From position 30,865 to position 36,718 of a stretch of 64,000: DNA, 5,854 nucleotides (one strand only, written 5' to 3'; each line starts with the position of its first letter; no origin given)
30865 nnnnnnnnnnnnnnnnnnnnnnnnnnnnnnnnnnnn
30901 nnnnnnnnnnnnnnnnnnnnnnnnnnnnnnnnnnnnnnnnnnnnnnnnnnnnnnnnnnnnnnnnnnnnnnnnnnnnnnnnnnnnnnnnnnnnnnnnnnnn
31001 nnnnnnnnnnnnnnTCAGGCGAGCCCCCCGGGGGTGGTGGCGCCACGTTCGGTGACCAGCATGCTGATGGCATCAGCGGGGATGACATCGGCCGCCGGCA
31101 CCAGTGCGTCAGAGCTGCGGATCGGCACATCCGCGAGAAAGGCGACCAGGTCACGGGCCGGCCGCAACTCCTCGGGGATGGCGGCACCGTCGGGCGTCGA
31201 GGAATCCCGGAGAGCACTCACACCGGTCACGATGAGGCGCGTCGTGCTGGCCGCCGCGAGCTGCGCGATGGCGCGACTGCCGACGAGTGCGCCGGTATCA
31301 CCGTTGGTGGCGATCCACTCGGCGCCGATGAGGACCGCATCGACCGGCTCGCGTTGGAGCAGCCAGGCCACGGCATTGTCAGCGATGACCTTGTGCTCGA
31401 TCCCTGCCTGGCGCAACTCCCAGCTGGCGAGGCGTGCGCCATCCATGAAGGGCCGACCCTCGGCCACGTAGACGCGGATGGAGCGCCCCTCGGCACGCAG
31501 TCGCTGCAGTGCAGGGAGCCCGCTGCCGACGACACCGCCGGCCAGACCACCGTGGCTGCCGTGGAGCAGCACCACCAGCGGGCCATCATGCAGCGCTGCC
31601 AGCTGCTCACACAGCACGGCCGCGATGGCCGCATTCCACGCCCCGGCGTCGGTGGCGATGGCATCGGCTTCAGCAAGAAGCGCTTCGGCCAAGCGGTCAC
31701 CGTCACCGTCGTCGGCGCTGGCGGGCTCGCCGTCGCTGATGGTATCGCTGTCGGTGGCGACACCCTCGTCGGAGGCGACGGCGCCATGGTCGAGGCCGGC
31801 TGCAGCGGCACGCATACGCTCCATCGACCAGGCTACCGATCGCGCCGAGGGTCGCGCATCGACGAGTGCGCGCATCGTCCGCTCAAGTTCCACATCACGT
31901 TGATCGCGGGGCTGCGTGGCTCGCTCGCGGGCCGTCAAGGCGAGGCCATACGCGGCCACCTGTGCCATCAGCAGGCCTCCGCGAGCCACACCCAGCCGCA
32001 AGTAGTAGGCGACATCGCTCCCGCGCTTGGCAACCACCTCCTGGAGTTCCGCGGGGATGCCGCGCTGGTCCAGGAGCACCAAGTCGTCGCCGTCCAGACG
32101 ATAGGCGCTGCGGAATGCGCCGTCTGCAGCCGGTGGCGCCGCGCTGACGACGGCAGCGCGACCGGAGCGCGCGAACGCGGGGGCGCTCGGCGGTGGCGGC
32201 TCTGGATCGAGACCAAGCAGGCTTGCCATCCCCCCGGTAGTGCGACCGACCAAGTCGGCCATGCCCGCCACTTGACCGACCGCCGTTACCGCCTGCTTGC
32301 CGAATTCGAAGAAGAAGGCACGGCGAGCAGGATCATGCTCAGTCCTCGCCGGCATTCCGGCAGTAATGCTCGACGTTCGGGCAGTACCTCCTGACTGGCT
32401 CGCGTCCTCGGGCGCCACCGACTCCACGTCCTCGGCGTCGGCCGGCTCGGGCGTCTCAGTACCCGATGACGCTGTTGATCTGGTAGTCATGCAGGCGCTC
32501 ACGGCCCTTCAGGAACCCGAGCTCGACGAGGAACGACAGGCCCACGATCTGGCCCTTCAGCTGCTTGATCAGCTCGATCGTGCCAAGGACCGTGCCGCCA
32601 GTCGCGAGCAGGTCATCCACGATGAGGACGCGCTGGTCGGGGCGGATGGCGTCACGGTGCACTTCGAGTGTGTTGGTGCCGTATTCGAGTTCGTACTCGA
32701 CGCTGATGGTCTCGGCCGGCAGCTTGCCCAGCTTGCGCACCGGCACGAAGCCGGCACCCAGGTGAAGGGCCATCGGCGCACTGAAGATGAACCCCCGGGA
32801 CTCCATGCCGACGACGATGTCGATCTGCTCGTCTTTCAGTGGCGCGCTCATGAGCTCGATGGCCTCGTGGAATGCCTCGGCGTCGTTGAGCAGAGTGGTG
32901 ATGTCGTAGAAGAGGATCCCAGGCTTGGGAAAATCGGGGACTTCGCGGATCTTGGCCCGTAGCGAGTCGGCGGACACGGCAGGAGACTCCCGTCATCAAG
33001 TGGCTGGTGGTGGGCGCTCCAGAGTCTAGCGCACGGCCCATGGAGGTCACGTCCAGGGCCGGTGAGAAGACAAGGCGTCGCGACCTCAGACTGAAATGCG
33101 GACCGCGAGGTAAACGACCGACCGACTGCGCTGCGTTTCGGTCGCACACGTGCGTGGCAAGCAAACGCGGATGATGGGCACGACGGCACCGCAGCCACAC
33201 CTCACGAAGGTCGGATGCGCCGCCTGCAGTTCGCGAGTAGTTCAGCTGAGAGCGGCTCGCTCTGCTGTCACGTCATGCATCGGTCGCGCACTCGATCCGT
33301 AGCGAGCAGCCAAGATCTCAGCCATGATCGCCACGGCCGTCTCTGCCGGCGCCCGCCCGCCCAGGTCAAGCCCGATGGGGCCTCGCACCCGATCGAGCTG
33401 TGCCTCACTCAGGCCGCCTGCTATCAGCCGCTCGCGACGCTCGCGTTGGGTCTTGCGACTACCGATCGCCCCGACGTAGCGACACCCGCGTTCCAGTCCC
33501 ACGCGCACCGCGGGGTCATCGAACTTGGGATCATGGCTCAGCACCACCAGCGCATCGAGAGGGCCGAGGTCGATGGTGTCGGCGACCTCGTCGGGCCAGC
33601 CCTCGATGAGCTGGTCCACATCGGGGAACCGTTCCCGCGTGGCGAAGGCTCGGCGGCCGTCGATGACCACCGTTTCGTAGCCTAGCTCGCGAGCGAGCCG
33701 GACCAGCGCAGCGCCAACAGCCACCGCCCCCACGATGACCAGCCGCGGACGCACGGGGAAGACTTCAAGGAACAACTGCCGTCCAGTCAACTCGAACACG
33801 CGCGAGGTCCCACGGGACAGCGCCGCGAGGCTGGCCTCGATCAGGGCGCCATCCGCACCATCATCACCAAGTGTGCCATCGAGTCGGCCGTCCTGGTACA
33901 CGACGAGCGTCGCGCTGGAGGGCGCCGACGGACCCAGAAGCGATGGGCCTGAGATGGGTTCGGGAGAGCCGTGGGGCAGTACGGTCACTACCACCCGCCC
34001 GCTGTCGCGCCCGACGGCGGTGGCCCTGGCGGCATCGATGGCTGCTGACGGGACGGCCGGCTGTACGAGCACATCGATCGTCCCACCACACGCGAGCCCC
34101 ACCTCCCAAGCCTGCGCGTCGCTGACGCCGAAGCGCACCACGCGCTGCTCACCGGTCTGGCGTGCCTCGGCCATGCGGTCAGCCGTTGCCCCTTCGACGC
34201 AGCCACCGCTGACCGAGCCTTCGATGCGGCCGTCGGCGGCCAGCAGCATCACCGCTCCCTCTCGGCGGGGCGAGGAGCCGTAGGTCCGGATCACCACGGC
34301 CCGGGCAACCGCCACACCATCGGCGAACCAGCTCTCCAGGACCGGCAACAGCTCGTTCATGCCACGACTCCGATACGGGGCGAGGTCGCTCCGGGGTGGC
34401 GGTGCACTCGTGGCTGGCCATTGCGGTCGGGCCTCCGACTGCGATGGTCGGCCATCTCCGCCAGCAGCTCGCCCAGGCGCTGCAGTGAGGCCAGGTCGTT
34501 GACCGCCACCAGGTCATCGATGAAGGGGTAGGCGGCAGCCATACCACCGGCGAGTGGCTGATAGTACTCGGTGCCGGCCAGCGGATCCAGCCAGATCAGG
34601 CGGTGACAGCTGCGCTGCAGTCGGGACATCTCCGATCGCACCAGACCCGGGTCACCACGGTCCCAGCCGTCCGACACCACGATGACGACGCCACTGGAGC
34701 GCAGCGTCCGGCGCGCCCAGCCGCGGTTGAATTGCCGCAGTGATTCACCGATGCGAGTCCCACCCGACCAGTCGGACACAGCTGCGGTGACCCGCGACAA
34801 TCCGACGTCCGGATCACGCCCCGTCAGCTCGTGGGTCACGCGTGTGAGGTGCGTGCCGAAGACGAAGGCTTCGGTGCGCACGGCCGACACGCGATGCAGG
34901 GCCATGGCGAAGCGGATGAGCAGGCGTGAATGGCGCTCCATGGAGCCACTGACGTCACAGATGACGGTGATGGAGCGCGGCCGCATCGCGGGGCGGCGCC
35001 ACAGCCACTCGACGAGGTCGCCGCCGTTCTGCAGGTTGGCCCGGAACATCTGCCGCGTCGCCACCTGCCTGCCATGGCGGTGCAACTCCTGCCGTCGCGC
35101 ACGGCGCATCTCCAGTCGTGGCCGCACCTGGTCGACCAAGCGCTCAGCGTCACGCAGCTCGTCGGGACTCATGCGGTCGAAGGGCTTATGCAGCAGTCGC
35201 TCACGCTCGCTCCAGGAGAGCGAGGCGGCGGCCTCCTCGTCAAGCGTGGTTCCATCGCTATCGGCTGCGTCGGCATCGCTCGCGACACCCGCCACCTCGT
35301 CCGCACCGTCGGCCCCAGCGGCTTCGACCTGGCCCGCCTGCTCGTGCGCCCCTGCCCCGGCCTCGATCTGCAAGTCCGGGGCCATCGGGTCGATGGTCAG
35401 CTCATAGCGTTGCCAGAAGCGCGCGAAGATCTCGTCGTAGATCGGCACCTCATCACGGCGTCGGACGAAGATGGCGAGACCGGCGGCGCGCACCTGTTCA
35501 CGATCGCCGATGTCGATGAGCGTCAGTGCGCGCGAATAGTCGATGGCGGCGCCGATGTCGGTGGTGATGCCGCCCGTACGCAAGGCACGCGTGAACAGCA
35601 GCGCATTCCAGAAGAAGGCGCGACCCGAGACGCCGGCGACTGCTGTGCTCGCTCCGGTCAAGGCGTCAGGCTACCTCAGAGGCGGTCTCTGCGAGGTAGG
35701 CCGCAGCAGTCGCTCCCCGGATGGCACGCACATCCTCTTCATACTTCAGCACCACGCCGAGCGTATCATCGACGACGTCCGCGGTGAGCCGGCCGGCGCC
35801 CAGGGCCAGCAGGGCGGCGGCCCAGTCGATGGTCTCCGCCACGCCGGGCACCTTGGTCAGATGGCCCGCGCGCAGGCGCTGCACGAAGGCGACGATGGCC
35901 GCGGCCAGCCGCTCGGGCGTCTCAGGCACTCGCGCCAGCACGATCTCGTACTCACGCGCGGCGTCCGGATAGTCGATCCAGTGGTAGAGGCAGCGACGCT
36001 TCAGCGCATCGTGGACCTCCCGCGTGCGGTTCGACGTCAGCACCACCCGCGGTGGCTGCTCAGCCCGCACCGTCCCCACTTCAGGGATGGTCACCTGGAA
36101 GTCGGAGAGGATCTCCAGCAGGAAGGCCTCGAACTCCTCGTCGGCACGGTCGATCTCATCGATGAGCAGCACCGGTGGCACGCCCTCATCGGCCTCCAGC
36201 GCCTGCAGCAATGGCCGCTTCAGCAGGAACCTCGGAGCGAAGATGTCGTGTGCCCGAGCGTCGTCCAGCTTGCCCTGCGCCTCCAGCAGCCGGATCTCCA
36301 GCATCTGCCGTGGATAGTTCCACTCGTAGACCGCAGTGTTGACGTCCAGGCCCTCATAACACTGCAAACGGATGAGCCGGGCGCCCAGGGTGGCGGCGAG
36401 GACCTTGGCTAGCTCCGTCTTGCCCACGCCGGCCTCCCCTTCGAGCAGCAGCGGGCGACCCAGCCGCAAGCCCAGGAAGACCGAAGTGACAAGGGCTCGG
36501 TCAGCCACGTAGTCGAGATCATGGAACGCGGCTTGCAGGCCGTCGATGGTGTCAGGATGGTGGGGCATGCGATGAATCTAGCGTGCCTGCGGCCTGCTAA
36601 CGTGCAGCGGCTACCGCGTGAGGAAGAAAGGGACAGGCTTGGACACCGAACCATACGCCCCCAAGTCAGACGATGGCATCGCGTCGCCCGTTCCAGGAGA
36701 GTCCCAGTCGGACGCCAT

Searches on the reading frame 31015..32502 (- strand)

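Call 77: search_protein_families(library=pfam, proteins=[window:31015-32502:-], max_evalue=0.00001)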
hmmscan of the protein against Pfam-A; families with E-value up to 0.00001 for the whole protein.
window:31015-32502:- (495 aa): 1 family
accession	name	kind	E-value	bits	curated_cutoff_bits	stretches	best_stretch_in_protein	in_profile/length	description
PF01008.23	IF-2B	-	3.2e-40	138.6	22.4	1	174-491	3-280/280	Initiation factor 2 subunit family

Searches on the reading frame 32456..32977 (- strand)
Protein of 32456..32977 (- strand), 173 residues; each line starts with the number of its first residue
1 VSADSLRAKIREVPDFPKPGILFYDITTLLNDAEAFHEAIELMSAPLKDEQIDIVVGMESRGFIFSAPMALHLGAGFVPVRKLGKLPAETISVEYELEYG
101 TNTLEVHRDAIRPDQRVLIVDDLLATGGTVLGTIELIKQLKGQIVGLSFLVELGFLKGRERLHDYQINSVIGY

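Call 77: search_protein_families(library=pfam, proteins=[window:32456-32977:-], max_evalue=0.00001)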
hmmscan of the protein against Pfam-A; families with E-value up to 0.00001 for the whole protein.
window:32456-32977:- (173 aa): 1 family
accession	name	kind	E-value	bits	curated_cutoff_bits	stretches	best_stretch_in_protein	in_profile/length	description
PF00156.33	Pribosyltran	-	2.5e-15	56.6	26.3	1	34-163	10-136/158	Phosphoribosyl transferase domain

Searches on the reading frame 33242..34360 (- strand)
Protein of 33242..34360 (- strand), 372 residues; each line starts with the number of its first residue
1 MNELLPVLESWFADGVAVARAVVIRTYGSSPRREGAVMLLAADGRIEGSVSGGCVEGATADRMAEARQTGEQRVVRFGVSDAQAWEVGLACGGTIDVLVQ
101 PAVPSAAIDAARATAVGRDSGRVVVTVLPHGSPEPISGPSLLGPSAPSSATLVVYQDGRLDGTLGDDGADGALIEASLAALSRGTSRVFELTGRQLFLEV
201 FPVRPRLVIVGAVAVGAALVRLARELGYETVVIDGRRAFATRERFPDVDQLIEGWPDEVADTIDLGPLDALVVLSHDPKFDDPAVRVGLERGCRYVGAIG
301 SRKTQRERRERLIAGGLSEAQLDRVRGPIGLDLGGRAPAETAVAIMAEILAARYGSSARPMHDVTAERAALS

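Call 77: search_protein_families(library=pfam, proteins=[window:33242-34360:-], max_evalue=0.00001)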
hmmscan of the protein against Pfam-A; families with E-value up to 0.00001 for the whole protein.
window:33242-34360:- (372 aa): 2 families
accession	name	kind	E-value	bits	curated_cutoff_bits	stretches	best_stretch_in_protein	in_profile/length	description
PF13478.12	XdhC_C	-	1.5e-40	139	29.7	1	207-349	1-125/125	XdhC Rossmann domain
PF02625.21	XdhC_CoxI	-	2.2e-26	92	24.3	1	11-78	1-68/68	XdhC and CoxI family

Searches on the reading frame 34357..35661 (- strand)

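Call 77: search_protein_families(library=pfam, proteins=[window:34357-35661:-], max_evalue=0.00001)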
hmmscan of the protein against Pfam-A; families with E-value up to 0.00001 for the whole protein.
window:34357-35661:- (434 aa): 1 family
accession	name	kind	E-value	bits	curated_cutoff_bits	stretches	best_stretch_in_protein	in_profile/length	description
PF05762.20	VWA_CoxE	-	2.7e-54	184.4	26.4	1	177-392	3-221/222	VWA domain containing CoxE-like protein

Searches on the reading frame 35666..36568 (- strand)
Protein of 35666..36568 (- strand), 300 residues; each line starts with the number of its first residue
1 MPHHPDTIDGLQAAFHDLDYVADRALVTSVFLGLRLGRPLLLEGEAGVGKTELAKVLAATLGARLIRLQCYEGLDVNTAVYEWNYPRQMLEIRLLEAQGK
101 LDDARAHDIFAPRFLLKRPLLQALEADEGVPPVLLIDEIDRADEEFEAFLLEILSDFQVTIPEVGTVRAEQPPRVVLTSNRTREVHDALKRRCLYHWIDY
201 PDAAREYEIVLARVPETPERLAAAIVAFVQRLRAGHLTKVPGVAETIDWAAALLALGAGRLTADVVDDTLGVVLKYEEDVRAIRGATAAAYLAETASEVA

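Call 77: search_protein_families(library=pfam, proteins=[window:35666-36568:-], max_evalue=0.00001)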
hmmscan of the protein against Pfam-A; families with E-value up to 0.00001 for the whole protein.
window:35666-36568:- (300 aa): 5 families
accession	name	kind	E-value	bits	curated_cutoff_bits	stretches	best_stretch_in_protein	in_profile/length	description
PF07728.20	AAA_5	-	3.3e-12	47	22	1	39-193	1-139/139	AAA domain (dynein-related subfamily)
PF00004.35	AAA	-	3.2e-10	41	21.2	1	40-193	1-123/131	ATPase family associated with various cellular activities (AAA)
PF07726.17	AAA_3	-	4.2e-08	33.6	27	0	132-180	64-111/131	ATPase family associated with various cellular activities (AAA)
PF13401.12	AAA_22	-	1.5e-06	29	27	0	39-158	7-115/130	AAA domain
PF13191.12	AAA_16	-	2.7e-06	28.4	32.6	1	28-155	13-157/167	AAA ATPase domain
